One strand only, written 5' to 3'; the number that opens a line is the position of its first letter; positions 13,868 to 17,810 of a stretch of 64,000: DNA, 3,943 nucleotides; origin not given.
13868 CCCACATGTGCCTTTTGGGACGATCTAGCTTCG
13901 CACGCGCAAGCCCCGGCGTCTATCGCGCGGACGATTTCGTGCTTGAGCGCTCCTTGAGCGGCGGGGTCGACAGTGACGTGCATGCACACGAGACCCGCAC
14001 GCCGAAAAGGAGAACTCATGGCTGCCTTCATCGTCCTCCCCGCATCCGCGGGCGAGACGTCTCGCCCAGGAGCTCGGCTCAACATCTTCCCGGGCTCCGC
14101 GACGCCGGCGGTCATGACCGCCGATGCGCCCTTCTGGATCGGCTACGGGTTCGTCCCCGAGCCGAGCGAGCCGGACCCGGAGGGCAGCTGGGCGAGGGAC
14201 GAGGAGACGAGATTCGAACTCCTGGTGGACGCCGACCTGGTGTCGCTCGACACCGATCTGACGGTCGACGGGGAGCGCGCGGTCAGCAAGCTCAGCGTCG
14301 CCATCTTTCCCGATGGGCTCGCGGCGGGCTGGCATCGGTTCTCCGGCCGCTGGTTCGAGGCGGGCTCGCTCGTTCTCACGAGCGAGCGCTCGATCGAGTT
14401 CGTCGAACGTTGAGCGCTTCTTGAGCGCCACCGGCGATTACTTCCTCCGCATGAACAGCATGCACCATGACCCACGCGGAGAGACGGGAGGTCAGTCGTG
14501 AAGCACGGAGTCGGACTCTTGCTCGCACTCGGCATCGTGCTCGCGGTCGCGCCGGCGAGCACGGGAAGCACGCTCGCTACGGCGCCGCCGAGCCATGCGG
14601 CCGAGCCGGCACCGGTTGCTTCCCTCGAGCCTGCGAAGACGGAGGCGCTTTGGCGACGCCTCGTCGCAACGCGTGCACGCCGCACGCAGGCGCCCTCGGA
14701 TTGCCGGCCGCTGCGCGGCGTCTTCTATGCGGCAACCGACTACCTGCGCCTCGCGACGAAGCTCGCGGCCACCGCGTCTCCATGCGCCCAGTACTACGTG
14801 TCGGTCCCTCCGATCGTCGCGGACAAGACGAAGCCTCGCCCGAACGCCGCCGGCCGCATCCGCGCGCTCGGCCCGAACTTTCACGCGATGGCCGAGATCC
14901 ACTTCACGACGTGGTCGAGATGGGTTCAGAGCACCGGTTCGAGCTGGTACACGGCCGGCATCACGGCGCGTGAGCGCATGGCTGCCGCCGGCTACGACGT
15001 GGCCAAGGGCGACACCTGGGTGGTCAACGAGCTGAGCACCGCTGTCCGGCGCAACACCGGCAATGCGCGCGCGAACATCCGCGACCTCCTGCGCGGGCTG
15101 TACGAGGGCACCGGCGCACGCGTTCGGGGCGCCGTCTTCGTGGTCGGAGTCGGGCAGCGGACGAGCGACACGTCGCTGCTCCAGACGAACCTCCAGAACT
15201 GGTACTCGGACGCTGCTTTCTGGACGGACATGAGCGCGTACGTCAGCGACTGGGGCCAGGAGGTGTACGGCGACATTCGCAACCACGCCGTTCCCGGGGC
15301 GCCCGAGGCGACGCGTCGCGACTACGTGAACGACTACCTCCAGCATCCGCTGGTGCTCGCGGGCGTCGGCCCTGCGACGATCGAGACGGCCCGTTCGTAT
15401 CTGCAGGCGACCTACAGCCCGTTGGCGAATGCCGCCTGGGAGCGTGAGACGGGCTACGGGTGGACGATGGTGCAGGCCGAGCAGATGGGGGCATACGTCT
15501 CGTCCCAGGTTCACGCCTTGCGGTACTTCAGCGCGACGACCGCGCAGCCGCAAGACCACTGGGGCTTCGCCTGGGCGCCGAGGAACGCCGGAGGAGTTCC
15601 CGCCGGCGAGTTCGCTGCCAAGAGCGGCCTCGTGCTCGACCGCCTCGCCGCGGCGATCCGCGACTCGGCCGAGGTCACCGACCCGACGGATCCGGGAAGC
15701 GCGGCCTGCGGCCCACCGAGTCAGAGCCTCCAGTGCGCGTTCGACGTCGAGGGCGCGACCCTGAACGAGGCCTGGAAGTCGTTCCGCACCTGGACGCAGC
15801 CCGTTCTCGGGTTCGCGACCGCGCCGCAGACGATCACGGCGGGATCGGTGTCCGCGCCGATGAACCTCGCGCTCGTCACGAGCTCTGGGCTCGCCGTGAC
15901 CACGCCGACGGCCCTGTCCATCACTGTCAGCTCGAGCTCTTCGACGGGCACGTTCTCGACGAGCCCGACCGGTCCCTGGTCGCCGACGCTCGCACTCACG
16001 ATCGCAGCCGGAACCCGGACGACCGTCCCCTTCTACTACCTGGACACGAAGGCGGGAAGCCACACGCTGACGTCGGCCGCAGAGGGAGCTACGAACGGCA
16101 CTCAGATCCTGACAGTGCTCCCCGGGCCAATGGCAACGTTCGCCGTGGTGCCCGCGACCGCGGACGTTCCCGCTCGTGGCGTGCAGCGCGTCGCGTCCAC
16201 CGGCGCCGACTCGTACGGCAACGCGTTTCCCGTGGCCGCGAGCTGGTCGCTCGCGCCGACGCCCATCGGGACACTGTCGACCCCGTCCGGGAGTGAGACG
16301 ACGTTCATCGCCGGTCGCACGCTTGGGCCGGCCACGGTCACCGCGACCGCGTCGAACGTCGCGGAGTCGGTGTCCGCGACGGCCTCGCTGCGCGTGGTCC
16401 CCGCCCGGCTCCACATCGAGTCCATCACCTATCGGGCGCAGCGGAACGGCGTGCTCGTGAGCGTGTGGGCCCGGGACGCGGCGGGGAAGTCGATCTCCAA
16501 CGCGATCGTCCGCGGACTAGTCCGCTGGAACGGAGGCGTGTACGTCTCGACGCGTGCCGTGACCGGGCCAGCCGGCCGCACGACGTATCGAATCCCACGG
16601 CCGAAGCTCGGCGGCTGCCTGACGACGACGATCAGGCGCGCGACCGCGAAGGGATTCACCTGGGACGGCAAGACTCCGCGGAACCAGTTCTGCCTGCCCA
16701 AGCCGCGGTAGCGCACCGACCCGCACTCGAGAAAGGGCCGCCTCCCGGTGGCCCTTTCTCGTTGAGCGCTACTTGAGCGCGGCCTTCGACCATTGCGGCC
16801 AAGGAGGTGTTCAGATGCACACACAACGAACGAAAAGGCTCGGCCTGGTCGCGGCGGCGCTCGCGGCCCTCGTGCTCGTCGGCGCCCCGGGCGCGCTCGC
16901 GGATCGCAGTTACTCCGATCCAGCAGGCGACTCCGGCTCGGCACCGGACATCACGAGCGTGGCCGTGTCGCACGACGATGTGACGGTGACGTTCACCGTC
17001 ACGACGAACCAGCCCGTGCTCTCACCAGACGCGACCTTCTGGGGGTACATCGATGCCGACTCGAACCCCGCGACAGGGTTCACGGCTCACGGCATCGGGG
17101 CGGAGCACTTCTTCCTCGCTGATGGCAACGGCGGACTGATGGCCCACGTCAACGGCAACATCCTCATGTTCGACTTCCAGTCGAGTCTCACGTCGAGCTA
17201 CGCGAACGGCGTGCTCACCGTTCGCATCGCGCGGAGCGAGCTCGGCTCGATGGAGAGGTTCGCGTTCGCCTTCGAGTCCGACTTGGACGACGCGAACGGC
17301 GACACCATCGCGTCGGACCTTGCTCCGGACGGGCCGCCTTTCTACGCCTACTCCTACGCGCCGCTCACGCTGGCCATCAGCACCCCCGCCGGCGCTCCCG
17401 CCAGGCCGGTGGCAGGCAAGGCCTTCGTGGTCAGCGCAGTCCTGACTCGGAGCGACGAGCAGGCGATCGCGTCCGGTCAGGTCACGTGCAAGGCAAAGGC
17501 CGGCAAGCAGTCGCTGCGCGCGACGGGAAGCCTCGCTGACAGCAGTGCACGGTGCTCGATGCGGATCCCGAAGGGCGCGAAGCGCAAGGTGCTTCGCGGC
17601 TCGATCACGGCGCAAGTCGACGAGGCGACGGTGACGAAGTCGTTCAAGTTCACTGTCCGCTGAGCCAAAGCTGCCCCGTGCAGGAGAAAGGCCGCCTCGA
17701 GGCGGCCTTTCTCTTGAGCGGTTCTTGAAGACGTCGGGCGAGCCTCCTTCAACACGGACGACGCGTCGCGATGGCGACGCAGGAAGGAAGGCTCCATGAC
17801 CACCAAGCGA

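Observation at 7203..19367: Six copies of an 18-bp direct-repeat box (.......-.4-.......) with SARP-operator geometry define a local regulon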

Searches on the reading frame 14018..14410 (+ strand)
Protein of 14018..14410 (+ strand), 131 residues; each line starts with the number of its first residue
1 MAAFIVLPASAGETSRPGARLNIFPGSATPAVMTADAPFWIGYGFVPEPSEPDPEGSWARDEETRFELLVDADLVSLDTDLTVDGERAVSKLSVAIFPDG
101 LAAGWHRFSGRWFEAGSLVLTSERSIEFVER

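Call 17: search_protein_families(library=pfam, proteins=[window:14018-14410:+], max_evalue=0.01)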
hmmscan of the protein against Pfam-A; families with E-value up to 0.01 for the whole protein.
window:14018-14410:+ (131 aa): 0 families

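Call 38: search_protein_families(library=ncbifam, proteins=[window:14018-14410:+], max_evalue=0.01)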
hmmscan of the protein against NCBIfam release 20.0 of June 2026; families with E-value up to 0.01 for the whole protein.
window:14018-14410:+ (131 aa): 0 families

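Call 47: search_protein_families(library=padloc, proteins=[window:14018-14410:+], max_evalue=0.001)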
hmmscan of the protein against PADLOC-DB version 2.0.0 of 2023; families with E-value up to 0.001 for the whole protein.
window:14018-14410:+ (131 aa): 0 families

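Call 85: search_solved_structures(query=window:14018-14410:+, max_evalue=1)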
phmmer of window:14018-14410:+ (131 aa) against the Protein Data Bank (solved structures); distinct sequences matched with E-value up to 1: 0.

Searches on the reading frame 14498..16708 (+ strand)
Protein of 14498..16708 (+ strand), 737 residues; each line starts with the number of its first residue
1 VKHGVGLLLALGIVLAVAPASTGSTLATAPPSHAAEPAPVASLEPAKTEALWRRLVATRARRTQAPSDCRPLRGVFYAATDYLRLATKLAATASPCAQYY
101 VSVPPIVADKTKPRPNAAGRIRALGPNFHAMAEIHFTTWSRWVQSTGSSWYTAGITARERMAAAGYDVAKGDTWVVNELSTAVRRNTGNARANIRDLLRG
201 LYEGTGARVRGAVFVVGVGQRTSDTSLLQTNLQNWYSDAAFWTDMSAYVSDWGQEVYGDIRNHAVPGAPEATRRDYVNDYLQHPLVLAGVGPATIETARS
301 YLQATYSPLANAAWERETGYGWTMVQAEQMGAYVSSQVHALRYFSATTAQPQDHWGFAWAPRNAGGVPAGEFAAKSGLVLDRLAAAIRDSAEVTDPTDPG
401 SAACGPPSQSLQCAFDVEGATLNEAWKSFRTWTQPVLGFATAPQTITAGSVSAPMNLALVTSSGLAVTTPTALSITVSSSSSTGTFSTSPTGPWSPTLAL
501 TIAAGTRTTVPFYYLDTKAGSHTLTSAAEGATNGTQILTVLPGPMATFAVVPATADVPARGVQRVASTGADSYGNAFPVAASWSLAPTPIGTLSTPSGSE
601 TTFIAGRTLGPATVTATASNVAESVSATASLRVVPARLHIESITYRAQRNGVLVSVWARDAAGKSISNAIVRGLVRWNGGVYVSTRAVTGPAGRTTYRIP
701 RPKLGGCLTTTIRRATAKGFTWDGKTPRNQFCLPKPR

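Call 17: search_protein_families(library=pfam, proteins=[window:14498-16708:+], max_evalue=0.01)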
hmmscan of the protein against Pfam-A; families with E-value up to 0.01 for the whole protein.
window:14498-16708:+ (737 aa): 0 families

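Call 20: find_encoding_contigs(protein=window:14498-16708:+, flank=10000, max_places=6)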
Protein window:14498-16708:+ (737 aa): no gene with exactly this product is on record in the collection.
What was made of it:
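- Tried and rejected: Exact-protein look-up of the 737-aa product found nothing on record (call 20).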

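Call 21: find_homologous_proteins(query=window:14498-16708:+)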
Query window:14498-16708:+ (737 aa): 1632 proteins with E <= 0.001 among 8000 candidates; the best 120 are listed.
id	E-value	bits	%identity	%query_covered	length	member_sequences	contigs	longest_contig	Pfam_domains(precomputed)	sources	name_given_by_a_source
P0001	0.0e+0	1425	87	100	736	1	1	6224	-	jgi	jgi:hypothetical protein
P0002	0.0e+0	1409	85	100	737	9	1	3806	-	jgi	jgi:hypothetical protein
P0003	0.0e+0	1368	84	100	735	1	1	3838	-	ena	-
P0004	0.0e+0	1343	83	98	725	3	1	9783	-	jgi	jgi:hypothetical protein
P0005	0.0e+0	1339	83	99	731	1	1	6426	-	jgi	jgi:hypothetical protein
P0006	0.0e+0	1230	76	100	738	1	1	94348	-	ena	-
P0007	0.0e+0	1186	74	100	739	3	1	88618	-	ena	-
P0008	0.0e+0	1177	73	100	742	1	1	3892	-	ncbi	-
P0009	0.0e+0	1159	72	100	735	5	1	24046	-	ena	-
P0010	0.0e+0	1154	74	94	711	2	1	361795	-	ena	-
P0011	0.0e+0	1142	72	99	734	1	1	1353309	-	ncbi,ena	-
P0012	0.0e+0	1102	70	97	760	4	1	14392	-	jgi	jgi:hypothetical protein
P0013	0.0e+0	1076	74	91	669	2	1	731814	-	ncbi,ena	-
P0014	0.0e+0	1069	68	96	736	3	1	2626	-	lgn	-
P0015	0.0e+0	1061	68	97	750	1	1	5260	-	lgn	-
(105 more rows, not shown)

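Call 23: find_related_loci(query=A1, collection=genome_contigs, flank=10000)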
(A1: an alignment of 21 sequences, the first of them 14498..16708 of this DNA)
Query A1 (737 aa) in genome_contigs; peptide patterns used: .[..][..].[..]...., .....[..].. (x = any residue, [..] = any of these).
148 stretches matched a pattern; 111 encode a relative of the query (tblastn E <= 1e-3); the best 80 are kept; 80 distinct loci.
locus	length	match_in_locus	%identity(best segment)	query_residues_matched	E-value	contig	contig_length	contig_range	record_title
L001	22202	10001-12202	74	1-734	0e+0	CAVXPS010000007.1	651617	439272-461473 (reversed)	MAG: uncultured Actinomycetes bacterium isolate MFD05454.bin.1.254 genome assembly, contig: contig_13440, whole genome s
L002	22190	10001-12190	72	2-732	0e+0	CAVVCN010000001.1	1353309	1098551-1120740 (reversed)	MAG: uncultured Actinomycetes bacterium isolate MFD02360.bin.2.291 genome assembly, contig: contig_11055, whole genome s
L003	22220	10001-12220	65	8-736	0e+0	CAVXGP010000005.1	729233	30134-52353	MAG: uncultured Actinomycetes bacterium isolate MFD02360.bin.3.230 genome assembly, contig: contig_18265, whole genome s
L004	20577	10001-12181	65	7-735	0e+0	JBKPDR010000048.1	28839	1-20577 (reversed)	MAG: Actinomycetota bacterium isolate GB_EKS_MAG_00019 GB_EKS_000000150104, whole genome shotgun sequence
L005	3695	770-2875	66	34-734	0e+0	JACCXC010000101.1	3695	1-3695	MAG: Actinomycetota bacterium isolate MGR_bin168 SD2897-2912_k127_6627616, whole genome shotgun sequence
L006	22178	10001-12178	66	9-735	0e+0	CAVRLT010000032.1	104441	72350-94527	MAG: uncultured Actinomycetes bacterium isolate MFD05567.bin.2.25 genome assembly, contig: contig_73982, whole genome sh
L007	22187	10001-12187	66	7-735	0e+0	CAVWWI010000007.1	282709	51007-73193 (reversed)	MAG: uncultured Actinomycetes bacterium isolate MFD05088.bin.2.33 genome assembly, contig: contig_18758, whole genome sh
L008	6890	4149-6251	66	36-736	0e+0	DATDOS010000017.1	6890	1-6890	MAG TPA_asm: Gaiellaceae bacterium isolate SMAG_U7900 k141_1318448, whole genome shotgun sequence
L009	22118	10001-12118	65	31-735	0e+0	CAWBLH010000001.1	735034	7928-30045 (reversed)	MAG: uncultured Actinomycetes bacterium isolate MFD02360.bin.2.139 genome assembly, contig: contig_1574, whole genome sh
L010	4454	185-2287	66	35-735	0e+0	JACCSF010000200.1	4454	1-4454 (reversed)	MAG: Thermoleophilaceae bacterium isolate MGR_bin41 SD2897-2912_k127_4344859, whole genome shotgun sequence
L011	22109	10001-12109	64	34-735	0e+0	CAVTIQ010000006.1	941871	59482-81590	MAG: uncultured Actinomycetes bacterium isolate MFD05942.bin.1.306 genome assembly, contig: contig_31379, whole genome s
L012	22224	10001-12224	73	1-737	0e+0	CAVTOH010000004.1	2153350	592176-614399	MAG: uncultured Actinomycetes bacterium isolate MFD00962.bin.1.108 genome assembly, contig: contig_54978, whole genome s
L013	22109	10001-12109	63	31-733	0e+0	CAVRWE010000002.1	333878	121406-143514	MAG: uncultured Actinomycetes bacterium isolate MFD06229.bin.2.72 genome assembly, contig: contig_16083, whole genome sh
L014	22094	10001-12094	62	42-737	0e+0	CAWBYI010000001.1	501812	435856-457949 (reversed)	MAG: uncultured Actinomycetes bacterium isolate MFD00962.bin.2.159 genome assembly, contig: contig_150465, whole genome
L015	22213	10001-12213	92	1-737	0e+0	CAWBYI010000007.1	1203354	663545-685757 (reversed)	MAG: uncultured Actinomycetes bacterium isolate MFD00962.bin.2.159 genome assembly, contig: contig_43022, whole genome s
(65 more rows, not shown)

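Call 37: search_solved_structures(query=A1, max_evalue=1)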
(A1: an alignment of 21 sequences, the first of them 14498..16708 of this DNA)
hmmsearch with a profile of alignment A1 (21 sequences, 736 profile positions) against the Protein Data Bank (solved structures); distinct sequences matched with E-value up to 1: 1.
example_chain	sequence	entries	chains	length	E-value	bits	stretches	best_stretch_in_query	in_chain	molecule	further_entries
2mqg_A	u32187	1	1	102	0.015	17.1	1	539-629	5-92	LigB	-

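Call 38: search_protein_families(library=ncbifam, proteins=[window:14498-16708:+], max_evalue=0.01)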
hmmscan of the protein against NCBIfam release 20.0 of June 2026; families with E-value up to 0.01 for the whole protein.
window:14498-16708:+ (737 aa): 0 families

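Call 47: search_protein_families(library=padloc, proteins=[window:14498-16708:+], max_evalue=0.001)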
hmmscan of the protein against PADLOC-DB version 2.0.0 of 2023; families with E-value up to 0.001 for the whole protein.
window:14498-16708:+ (737 aa): 0 families

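Call 52: predict_structure(alignment_id=A1)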
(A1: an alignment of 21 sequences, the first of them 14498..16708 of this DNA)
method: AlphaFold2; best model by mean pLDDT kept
length: 737 residues; sequences in the alignment: 21
mean_pLDDT: 69.2   pTM: 0.45
mean pLDDT of the five models: 69.2, 67.9, 65.1, 64.3, 64.3
residues with pLDDT >= 90: 240; 70-90: 164; 50-70: 131; < 50: 202
segments of 3 or more residues with pLDDT < 50: 1-43, 213-230, 251-325, 347-358, 360-366, 392-434
pLDDT, mean of each block of 10 residues (from residue 1): 32 30 23 26 60 78 53 61 75 73 77 85 85 82 89 90 85 73 62 82 70 44 39 55 63 37 35 34 31 38 43 34 44 54 50 46 49 60 63 41 35 29 25 62 94 91 60 90 96 96 86 96 89 88 91 95 95 92 94 95 95 92 85 95 90 94 91 93 93 92 89 94 93 80
secondary structure, 60 per line:
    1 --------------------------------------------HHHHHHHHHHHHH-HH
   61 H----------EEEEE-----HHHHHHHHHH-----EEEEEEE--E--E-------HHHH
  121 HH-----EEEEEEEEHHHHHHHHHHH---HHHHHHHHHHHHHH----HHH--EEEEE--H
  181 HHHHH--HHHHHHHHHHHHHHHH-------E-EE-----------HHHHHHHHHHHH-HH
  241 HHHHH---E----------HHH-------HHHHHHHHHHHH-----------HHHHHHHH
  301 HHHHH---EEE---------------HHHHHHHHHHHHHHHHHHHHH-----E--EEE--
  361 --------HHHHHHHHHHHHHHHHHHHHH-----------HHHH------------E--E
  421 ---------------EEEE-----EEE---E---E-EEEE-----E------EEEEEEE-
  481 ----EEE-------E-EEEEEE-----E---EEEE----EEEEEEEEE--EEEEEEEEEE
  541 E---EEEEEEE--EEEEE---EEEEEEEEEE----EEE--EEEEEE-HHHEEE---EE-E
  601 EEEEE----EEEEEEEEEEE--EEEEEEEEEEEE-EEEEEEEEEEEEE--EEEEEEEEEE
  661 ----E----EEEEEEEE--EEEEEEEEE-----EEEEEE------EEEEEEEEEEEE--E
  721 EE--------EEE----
elements in order (helices of 4 or more, strands of 3 or more residues): H45-57 E72-76 H82-91 E97-103 H117-122 E128-135 H136-146 H150-163 E173-177 H180-185 H188-203 H226-237 H239-245 H270-281 H293-305 E309-311 H327-347 E356-358 H369-389 H401-404 E436-439 E445-447 E457-460 E473-479 E485-487 E497-502 E512-515 E520-528 E531-541 E545-551 E554-558 E562-571 E576-578 E581-586 E591-593 E600-605 E610-620 E623-634 E636-648 E651-660 E670-677 E680-688 E694-699 E706-717 E720-722 E731-733

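Call 55: fold_search(model_id=the predicted structure, library=pdb)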
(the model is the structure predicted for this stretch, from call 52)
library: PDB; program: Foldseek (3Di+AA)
matches with E <= 10: 1852; with E <= 0.001: 742
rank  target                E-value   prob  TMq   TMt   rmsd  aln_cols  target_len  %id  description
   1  9ijj_E                4.8e-10  1.00  0.11  0.16  13.8       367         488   11  In situ structure of the central apparatus in mouse sperm axoneme. (released 2025-06-04)
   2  6rqj_B                6.7e-10  1.00  0.14  0.15  20.1       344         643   12  Structure of human complement C5 complexed with tick inhibitors OmCI, RaCI1 and CirpT1 (released 2020-01-08)
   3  7ad7_B                1.2e-09  1.00  0.13  0.14  20.2       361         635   12  Crystal structure of human complement C5 in complex with the K8 bovine knob domain peptide. (released 2021-03-10)
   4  7sqc_F0               1.4e-09  1.00  0.13  0.23  14.2       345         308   10  Ciliary C1 central pair apparatus isolated from Chlamydomonas reinhardtii (released 2022-04-13)
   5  5hcc_B                1.5e-09  1.00  0.13  0.14  20.1       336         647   10  Ternary complex of human Complement C5 with Ornithodoros moubata OmCI and Dermacentor andersoni RaCI3. (released 2016-03-30)
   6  9ijj_C                1.6e-09  1.00  0.11  0.09  14.0       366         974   12  In situ structure of the central apparatus in mouse sperm axoneme. (released 2025-06-04)
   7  2xyc                  2.1e-09  1.00  0.16  0.34  13.9       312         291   10  CRYSTAL STRUCTURE OF NCAM2 IGIV-FN3I (released 2011-02-23)
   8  3shs                  2.8e-09  1.00  0.14  0.23  14.2       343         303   12  Three N-terminal domains of the bacteriophage RB49 Highly Immunogenic Outer Capsid protein (Hoc) (released 2011-06-29)
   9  4y61_A                2.9e-09  1.00  0.11  0.19  17.7       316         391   10  Crystal structure of the complex between Slitrk2 LRR1 and PTP delta Ig1-Fn1 (released 2015-06-03)
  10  7sqc_2B               3.7e-09  1.00  0.12  0.12  15.6       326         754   10  Ciliary C1 central pair apparatus isolated from Chlamydomonas reinhardtii (released 2022-04-13)
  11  4e9l                  4.1e-09  1.00  0.21  0.42  10.0       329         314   17  FdeC, a Novel Broadly Conserved Escherichia coli Adhesin Eliciting Protection against Urinary Tract Infections (released 2012-04-25)
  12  6iaa_A                4.3e-09  1.00  0.10  0.09  27.6       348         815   12  hRobo2 ectodomain (released 2019-03-13)
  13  2jll                  4.8e-09  1.00  0.19  0.28   9.2       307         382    7  Crystal structure of NCAM2 IgIV-FN3II (released 2009-11-17)
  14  1i1r_A                5.7e-09  1.00  0.15  0.26  11.7       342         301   11  CRYSTAL STRUCTURE OF A CYTOKINE/RECEPTOR COMPLEX (released 2001-03-28)
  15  3kls_B                7.5e-09  1.00  0.13  0.08  20.7       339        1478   10  Structure of complement C5 in complex with SSL7 (released 2009-11-24)
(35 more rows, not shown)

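Call 68: search_protein_families(library=pfam, proteins=[L012:7407-9341:+], max_evalue=0.01)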
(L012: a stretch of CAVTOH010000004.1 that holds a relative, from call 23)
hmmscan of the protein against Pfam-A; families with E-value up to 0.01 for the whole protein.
L012:7407-9341:+ (645 aa): 1 family
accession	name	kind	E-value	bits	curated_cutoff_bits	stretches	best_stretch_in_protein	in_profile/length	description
PF00082.27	Peptidase_S8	-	1.6e-27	97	21.8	2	420-537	160-288/288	Subtilase family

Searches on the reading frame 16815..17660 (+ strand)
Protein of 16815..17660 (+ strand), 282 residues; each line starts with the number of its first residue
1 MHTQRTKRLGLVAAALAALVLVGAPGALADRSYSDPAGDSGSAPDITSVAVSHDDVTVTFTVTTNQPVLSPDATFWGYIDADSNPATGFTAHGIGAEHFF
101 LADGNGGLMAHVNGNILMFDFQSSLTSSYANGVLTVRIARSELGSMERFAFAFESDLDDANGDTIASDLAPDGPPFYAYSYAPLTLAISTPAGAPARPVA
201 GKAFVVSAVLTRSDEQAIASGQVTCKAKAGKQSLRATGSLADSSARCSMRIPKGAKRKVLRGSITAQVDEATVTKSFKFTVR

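Call 17: search_protein_families(library=pfam, proteins=[window:16815-17660:+], max_evalue=0.01)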
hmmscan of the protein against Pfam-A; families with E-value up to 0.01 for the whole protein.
window:16815-17660:+ (282 aa): 0 families

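Call 38: search_protein_families(library=ncbifam, proteins=[window:16815-17660:+], max_evalue=0.01)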
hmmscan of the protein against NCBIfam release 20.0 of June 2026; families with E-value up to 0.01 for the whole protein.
window:16815-17660:+ (282 aa): 0 families

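Call 47: search_protein_families(library=padloc, proteins=[window:16815-17660:+], max_evalue=0.001)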
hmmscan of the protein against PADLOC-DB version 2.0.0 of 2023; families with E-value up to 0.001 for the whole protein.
window:16815-17660:+ (282 aa): 0 families

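Call 83: search_solved_structures(query=window:16815-17660:+, max_evalue=1)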
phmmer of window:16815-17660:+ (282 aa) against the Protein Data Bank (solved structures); distinct sequences matched with E-value up to 1: 0.
